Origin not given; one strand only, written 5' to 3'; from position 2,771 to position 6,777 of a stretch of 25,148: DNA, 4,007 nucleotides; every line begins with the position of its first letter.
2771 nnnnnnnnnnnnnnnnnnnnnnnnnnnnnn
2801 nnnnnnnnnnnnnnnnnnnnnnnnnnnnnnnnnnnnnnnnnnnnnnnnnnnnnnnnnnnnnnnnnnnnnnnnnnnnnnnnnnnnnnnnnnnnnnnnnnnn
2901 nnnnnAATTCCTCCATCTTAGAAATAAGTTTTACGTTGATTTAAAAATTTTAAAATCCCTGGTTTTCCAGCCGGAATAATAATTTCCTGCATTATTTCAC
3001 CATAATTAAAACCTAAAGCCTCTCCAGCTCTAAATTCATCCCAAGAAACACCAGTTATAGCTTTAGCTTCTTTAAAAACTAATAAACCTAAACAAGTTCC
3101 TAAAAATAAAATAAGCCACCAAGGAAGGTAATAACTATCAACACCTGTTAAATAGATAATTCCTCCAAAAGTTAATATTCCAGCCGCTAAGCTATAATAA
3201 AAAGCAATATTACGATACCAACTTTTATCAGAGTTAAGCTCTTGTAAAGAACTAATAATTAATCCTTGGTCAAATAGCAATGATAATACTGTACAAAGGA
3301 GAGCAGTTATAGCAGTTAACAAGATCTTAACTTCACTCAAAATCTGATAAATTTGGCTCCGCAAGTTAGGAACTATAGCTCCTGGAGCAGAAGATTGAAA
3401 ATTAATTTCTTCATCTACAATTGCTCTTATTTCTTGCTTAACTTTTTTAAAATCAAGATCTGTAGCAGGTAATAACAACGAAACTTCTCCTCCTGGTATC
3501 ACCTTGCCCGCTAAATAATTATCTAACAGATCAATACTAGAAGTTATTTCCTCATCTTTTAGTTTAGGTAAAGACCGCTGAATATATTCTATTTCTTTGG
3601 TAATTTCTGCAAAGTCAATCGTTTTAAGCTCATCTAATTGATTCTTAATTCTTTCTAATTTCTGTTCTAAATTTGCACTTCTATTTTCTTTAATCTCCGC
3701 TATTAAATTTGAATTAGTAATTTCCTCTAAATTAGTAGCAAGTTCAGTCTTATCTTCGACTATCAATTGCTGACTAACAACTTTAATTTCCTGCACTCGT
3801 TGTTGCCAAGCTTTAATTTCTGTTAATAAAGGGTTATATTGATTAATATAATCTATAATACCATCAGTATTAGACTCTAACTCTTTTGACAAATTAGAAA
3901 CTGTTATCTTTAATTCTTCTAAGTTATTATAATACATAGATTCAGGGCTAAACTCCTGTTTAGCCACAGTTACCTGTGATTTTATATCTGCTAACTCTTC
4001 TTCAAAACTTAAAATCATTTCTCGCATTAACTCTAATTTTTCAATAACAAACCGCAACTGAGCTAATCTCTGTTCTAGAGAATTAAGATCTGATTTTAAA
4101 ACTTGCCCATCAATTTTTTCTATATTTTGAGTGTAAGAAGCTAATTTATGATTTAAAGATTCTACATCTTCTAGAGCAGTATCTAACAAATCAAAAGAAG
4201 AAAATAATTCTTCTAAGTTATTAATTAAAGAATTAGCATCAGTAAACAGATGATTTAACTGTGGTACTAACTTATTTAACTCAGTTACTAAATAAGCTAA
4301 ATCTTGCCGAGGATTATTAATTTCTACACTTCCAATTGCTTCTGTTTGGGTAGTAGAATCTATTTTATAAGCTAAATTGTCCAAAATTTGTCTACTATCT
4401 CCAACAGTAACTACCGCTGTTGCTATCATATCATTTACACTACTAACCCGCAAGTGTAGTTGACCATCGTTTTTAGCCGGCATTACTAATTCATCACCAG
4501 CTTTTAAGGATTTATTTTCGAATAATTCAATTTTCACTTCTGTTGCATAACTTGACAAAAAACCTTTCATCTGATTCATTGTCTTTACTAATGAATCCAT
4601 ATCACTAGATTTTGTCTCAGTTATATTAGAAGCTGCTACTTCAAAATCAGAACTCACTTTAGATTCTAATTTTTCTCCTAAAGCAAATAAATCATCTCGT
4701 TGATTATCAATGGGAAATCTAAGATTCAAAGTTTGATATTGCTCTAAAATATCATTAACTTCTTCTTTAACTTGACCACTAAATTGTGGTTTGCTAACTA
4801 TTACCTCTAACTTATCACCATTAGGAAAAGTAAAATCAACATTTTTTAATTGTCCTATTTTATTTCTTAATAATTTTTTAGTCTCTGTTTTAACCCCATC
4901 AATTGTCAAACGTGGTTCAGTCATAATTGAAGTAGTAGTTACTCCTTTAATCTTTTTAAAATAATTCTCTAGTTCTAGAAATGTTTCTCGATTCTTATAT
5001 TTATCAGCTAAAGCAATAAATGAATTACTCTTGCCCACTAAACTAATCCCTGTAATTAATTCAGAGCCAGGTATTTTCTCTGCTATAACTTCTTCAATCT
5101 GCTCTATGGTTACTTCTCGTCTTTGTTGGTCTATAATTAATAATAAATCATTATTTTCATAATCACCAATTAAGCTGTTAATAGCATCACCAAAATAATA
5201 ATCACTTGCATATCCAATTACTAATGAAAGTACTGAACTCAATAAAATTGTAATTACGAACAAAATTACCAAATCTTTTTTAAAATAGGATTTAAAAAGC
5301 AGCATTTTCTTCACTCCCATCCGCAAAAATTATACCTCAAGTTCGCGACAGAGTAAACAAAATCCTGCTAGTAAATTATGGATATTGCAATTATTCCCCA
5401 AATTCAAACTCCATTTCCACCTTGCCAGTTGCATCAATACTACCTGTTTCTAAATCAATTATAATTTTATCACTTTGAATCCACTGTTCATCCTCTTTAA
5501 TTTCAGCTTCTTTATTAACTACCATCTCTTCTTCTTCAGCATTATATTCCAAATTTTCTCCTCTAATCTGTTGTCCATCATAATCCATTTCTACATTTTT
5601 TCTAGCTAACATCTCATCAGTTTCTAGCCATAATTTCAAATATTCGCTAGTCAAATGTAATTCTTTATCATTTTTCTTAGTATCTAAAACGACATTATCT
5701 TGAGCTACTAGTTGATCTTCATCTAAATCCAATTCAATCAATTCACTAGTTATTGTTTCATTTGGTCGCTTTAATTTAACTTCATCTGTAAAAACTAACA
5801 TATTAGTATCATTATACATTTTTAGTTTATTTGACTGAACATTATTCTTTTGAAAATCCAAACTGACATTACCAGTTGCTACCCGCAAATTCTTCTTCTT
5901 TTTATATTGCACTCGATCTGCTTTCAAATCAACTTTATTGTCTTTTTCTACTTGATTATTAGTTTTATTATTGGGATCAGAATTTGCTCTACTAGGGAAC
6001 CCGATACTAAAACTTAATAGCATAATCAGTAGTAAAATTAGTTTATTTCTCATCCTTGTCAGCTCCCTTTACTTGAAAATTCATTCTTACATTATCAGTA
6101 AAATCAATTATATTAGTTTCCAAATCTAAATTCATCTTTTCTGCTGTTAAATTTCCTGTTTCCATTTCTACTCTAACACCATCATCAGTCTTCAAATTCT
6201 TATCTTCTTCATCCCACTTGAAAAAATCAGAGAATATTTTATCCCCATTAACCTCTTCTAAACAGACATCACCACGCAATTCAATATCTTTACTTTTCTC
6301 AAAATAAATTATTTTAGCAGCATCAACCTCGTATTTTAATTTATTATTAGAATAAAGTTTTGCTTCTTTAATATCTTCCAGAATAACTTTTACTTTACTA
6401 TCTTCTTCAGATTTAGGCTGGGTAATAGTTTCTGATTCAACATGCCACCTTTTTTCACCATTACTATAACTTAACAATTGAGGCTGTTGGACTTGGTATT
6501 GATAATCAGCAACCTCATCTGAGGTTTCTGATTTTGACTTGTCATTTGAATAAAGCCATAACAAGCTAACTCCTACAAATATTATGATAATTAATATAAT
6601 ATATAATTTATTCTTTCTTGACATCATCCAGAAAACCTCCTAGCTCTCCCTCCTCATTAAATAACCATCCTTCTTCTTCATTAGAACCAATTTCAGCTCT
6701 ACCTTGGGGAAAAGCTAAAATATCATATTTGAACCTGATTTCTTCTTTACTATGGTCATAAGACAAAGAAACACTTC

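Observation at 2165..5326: Uncharacterised envelope ABC module embedded between lptA and lpxC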

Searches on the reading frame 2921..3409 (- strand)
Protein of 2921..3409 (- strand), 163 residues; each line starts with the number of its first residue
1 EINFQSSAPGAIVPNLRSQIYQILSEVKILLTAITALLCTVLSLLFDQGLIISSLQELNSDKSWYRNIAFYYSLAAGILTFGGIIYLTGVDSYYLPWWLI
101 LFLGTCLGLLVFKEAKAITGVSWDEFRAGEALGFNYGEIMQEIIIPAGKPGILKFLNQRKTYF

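Call 16: search_protein_families(library=pfam, proteins=[window:2921-3409:-], max_evalue=10)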
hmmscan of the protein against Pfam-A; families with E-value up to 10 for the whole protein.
seq(163 aa): 2 families
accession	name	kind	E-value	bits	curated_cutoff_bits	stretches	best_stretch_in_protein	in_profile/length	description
PF00528.27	BPD_transp_1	-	0.022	14.9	26.4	1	81-153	35-111/184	Binding-protein-dependent transport system inner membrane component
PF13239.11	2TM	-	0.2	12.2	24.8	1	58-112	7-56/79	2TM domain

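Call 17: search_solved_structures(query=A2, max_evalue=10, show_alignments=3)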
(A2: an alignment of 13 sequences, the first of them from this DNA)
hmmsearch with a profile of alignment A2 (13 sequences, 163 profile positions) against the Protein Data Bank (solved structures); distinct sequences matched with E-value up to 10: 0.

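Call 42: search_protein_families(library=pfam, alignment_id=A4, max_evalue=1)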
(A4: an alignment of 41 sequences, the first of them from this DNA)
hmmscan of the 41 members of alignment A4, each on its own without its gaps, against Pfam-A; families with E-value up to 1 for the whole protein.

A. member 1, seq(163 aa): 2 families
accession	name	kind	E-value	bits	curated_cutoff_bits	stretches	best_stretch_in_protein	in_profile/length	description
PF00528.27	BPD_transp_1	-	0.022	14.9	26.4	1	81-153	35-111/184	Binding-protein-dependent transport system inner membrane component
PF13239.11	2TM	-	0.2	12.2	24.8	1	58-112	7-56/79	2TM domain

B. families by the number of members that match (of 41 scanned): 57 families (the first 25 are shown)
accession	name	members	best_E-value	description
PF00528.27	BPD_transp_1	27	1.9e-05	Binding-protein-dependent transport system inner membrane component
PF18895.5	T4SS_pilin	2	0.018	Type IV secretion system pilin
PF14340.12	DUF4395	2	0.11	Domain of unknown function (DUF4395)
PF09534.15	Trp_oprn_chp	2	0.58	Tryptophan-associated transmembrane protein (Trp_oprn_chp)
PF06197.19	DUF998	1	0.00029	Protein of unknown function (DUF998)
PF10031.14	DUF2273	1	0.0015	Small integral membrane protein (DUF2273)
PF13347.12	MFS_2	1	0.0015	MFS/sugar transport protein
PF03116.20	NQR2_RnfD_RnfE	1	0.0082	NQR2, RnfD, RnfE family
PF12811.12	BaxI_1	1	0.013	Bax inhibitor 1 like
PF13515.12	FUSC_2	1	0.014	Fusaric acid resistance protein-like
PF13782.11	SpoVAB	1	0.014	Stage V sporulation protein AB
PF06781.17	CrgA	1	0.015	Cell division protein CrgA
PF11240.13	DUF3042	1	0.017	Protein of unknown function (DUF3042)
PF07690.21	MFS_1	1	0.018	Major Facilitator Superfamily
PF11282.13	DUF3082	1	0.02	Protein of unknown function (DUF3082)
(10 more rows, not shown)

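Call 43: search_solved_structures(query=A4, max_evalue=10, show_alignments=3)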
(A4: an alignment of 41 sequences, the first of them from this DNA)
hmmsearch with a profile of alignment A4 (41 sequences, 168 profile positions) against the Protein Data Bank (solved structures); distinct sequences matched with E-value up to 10: 10.
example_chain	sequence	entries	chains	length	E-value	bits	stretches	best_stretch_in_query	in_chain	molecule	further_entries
8y5g_C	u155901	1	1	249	0.12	15.4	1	64-157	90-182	Spermidine/putrescine transport system permease protein PotC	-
8y5f_C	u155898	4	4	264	0.14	15.3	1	64-156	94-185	Spermidine/putrescine transport system permease protein PotC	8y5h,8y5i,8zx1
4yms_D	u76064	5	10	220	0.16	15.1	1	93-152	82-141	ABC-type amino acid transport system, permease component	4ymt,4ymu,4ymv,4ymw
2is3_A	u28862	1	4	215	0.65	13.1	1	20-100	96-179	Ribonuclease T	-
3nh0_A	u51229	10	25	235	0.79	12.8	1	20-99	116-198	Ribonuclease T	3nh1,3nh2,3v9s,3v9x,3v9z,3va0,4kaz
3ngy_A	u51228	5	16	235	0.86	12.7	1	21-99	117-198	Ribonuclease T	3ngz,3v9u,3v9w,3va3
5xtc_l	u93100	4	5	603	6.6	9.8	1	27-100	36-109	NADH-ubiquinone oxidoreductase chain 5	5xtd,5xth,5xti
9ti4_l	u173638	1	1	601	7.6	9.6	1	27-100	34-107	NADH-ubiquinone oxidoreductase chain 5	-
9cwt_l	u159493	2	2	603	8.2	9.5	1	27-100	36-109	NADH-ubiquinone oxidoreductase chain 5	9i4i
7ar9_A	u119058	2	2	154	8.6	9.4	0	96-124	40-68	ND3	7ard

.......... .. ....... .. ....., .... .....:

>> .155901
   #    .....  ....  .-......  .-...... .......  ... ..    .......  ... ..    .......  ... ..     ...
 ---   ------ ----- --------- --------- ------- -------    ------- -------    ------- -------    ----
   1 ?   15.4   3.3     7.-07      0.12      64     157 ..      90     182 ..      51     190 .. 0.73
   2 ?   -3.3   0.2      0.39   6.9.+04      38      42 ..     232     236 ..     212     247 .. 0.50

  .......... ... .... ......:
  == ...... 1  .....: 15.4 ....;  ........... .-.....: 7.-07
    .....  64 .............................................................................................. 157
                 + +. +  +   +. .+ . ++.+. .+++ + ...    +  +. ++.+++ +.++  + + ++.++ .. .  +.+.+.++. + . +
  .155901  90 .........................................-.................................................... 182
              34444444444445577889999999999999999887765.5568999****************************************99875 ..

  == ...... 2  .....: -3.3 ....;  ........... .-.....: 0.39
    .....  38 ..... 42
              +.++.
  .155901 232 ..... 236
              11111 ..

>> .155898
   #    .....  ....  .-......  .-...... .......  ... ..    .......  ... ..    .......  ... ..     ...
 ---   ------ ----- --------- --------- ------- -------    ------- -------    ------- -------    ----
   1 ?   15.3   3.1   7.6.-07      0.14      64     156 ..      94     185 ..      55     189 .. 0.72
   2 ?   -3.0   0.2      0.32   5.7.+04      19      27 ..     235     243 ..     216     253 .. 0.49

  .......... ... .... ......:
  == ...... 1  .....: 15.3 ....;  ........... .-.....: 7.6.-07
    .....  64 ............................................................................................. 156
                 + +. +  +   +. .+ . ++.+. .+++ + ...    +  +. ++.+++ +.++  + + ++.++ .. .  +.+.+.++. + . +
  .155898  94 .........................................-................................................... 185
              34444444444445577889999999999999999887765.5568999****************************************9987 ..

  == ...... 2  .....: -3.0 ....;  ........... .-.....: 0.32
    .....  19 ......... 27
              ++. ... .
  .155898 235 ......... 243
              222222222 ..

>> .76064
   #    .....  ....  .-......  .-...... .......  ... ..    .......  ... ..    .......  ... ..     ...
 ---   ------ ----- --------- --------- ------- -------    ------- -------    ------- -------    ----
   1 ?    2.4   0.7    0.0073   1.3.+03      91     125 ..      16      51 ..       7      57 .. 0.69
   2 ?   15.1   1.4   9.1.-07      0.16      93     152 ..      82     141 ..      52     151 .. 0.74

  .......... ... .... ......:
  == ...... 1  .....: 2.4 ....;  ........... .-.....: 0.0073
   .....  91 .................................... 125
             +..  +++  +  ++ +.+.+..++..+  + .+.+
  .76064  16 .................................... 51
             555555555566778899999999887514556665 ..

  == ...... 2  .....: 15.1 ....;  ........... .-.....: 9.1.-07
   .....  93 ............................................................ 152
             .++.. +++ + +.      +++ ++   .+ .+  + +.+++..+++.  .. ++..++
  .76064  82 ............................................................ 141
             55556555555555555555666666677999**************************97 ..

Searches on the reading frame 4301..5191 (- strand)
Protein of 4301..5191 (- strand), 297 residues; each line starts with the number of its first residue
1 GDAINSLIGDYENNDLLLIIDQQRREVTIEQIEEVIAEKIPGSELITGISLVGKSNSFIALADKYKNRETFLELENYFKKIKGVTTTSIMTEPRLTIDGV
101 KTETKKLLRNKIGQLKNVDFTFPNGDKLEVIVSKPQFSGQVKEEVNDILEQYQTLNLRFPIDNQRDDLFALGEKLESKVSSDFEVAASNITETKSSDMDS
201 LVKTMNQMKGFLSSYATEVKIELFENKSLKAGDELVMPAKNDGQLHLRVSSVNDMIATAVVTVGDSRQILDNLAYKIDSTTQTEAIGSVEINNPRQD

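Call 64: search_protein_families(library=pfam, alignment_id=A5, max_evalue=1)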
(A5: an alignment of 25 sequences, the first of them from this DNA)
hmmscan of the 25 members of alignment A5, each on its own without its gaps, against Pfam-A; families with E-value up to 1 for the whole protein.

A. member 1, seq(297 aa): 2 families
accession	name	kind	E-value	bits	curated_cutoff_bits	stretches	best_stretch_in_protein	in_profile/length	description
PF10456.14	BAR_3_WASP_bdg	-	0.00086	19.2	24.9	1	136-240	69-171/236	WASP-binding domain of Sorting nexin protein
PF12945.12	PilZNR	-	0.047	14.3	23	1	125-182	3-59/85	Flagellar protein YcgR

B. families by the number of members that match (of 25 scanned): 19 families
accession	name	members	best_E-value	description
PF17853.6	GGDEF_2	2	0.015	GGDEF-like domain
PF10456.14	BAR_3_WASP_bdg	1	0.00086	WASP-binding domain of Sorting nexin protein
PF14377.11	UBM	1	0.028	Ubiquitin binding region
PF07878.17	RHH_5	1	0.03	CopG-like RHH_1 or ribbon-helix-helix domain, RHH_5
PF01037.27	AsnC_trans_reg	1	0.041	Lrp/AsnC ligand binding domain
PF12945.12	PilZNR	1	0.047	Flagellar protein YcgR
PF14591.11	AF0941-like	1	0.047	AF0941-like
PF03881.20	Fructosamin_kin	1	0.081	Fructosamine kinase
PF13437.12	HlyD_3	1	0.09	HlyD family secretion protein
PF23321.1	R1_ABCA1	1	0.092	ABCA1-like, C-terminal R1 regulatory domain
PF17758.7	Prot_ATP_ID_OB_N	1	0.097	Proteasomal ATPase OB N-terminal domain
PF07912.19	ERp29_N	1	0.11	ERp29, N-terminal domain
PF07210.18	DUF1416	1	0.12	Protein of unknown function (DUF1416)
PF24561.1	TRAPPC8_C_arth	1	0.13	TRAPPC8, C-terminal, arthropods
PF07867.16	DUF1654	1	0.17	Protein of unknown function (DUF1654)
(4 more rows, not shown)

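Call 65: search_solved_structures(query=A5, max_evalue=10, show_alignments=2)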
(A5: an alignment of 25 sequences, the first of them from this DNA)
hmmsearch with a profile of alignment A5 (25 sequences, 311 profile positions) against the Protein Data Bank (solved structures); distinct sequences matched with E-value up to 10: 4.
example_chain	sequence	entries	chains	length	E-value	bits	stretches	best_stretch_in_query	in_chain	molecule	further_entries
4hhu_A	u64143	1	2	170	0.014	18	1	95-151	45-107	OR280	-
5cw9_A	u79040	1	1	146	0.17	14.5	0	86-116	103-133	De novo designed ferredoxin-ferredoxin domain insertion protein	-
9pt5_A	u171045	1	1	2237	3.6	10.1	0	247-293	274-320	Teneurin-like protein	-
9ifo_A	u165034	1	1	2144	3.6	10.1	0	247-293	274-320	Teneurin-Like Protein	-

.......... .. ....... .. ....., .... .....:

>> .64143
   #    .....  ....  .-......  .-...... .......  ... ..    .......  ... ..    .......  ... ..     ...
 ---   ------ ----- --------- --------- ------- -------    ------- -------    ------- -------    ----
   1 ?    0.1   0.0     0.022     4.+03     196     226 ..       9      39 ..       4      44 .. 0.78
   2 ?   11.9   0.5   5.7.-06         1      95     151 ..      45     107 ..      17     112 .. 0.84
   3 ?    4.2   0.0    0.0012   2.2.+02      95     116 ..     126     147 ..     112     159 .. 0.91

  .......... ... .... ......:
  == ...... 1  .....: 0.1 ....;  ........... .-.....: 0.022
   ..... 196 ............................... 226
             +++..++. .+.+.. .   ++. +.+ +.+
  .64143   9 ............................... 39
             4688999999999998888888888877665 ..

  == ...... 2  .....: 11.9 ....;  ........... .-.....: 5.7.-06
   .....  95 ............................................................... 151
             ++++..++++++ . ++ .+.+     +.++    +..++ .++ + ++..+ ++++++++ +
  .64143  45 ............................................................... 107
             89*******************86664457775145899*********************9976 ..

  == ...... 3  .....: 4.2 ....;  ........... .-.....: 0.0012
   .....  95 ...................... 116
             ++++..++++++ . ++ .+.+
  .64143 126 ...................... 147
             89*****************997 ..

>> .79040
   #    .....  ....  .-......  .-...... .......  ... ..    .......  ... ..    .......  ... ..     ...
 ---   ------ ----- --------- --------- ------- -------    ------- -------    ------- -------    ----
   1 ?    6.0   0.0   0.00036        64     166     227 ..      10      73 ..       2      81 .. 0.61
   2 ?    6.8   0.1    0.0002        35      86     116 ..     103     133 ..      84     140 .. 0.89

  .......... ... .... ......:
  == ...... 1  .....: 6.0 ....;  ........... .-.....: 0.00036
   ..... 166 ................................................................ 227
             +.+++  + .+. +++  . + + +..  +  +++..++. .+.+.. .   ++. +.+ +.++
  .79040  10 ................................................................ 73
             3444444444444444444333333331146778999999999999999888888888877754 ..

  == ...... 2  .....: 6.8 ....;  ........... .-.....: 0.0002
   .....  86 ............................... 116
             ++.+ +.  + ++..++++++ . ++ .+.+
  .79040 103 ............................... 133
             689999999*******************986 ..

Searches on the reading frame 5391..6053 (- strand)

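Call 4: search_protein_families(library=pfam, proteins=[window:5391-6053:-], max_evalue=0.1)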
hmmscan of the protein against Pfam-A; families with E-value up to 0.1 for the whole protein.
window:5391-6053:- (220 aa): 3 families
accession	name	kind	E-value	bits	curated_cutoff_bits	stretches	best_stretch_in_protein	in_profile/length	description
PF03968.19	LptD_N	-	7.9e-11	42.6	20.4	2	71-204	1-112/113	LptA/(LptD N-terminal domain) LPS transport protein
PF06835.18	LptC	-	9.8e-11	42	21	2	100-178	86-165/175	Lipopolysaccharide-assembly, LptC-related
PF13100.11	OstA_2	-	4.5e-06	26.8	21.2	1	23-157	18-149/158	OstA-like protein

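Call 5: search_protein_families(library=ncbifam, proteins=[window:5391-6053:-], max_evalue=0.1)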
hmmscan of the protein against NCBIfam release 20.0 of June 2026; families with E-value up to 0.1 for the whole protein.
window:5391-6053:- (220 aa): 4 families
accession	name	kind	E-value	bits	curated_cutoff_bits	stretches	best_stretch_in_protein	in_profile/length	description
TIGR04409.1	LptC_YrbK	equivalog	8.1e-15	54.8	38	2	101-180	93-173/180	LPS export ABC transporter periplasmic protein LptC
TIGR03002.1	outer_YhbN_LptA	equivalog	5.9e-11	42.4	71.7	2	35-81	4-50/142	lipopolysaccharide transport periplasmic protein LptA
NF038340.1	SAR2788_fam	subfamily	0.0046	16.8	50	0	4-96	3-101/177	SAR2788 family putative toxin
NF053689.1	BamJ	equivalog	0.015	15.6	100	0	1-95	1-103/184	BamJ family beta-barrel-assembly machinery protein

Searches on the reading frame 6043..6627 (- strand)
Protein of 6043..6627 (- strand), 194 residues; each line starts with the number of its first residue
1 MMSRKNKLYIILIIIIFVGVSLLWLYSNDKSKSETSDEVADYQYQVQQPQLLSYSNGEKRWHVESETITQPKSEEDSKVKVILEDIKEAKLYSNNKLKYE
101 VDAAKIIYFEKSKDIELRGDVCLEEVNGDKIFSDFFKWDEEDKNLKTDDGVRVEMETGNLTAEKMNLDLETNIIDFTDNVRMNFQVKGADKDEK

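Call 4: search_protein_families(library=pfam, proteins=[window:6043-6627:-], max_evalue=0.1)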
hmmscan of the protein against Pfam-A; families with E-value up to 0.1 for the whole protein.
window:6043-6627:- (194 aa): 4 families
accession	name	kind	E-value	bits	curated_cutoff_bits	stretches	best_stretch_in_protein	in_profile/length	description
PF06835.18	LptC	-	5.3e-16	59.2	21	1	12-182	2-172/175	Lipopolysaccharide-assembly, LptC-related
PF03968.19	LptD_N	-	0.0016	19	20.4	0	69-131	39-100/113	LptA/(LptD N-terminal domain) LPS transport protein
PF05615.18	THOC7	-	0.044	14.5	28.7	1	29-106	44-123/136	Tho complex subunit 7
PF15812.10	MREG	-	0.056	14.2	27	1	23-86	9-72/149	Melanoregulin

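Call 5: search_protein_families(library=ncbifam, proteins=[window:6043-6627:-], max_evalue=0.1)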
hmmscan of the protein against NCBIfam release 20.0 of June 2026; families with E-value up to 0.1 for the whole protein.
window:6043-6627:- (194 aa): 4 families
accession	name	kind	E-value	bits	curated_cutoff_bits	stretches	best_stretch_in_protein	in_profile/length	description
TIGR04409.1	LptC_YrbK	equivalog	1.7e-19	70.1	38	1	9-182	2-178/180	LPS export ABC transporter periplasmic protein LptC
NF033512.1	T2SS_chap_CpaB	equivalog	6.6e-05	22.9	90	1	4-98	1-92/206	metalloprotease secretion chaperone CpaB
TIGR03002.1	outer_YhbN_LptA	equivalog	0.012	15.5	71.7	0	94-131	74-109/142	lipopolysaccharide transport periplasmic protein LptA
TIGR02976.1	phageshock_pspB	equivalog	0.025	14.9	51.7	1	11-42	8-39/75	envelope stress response membrane protein PspB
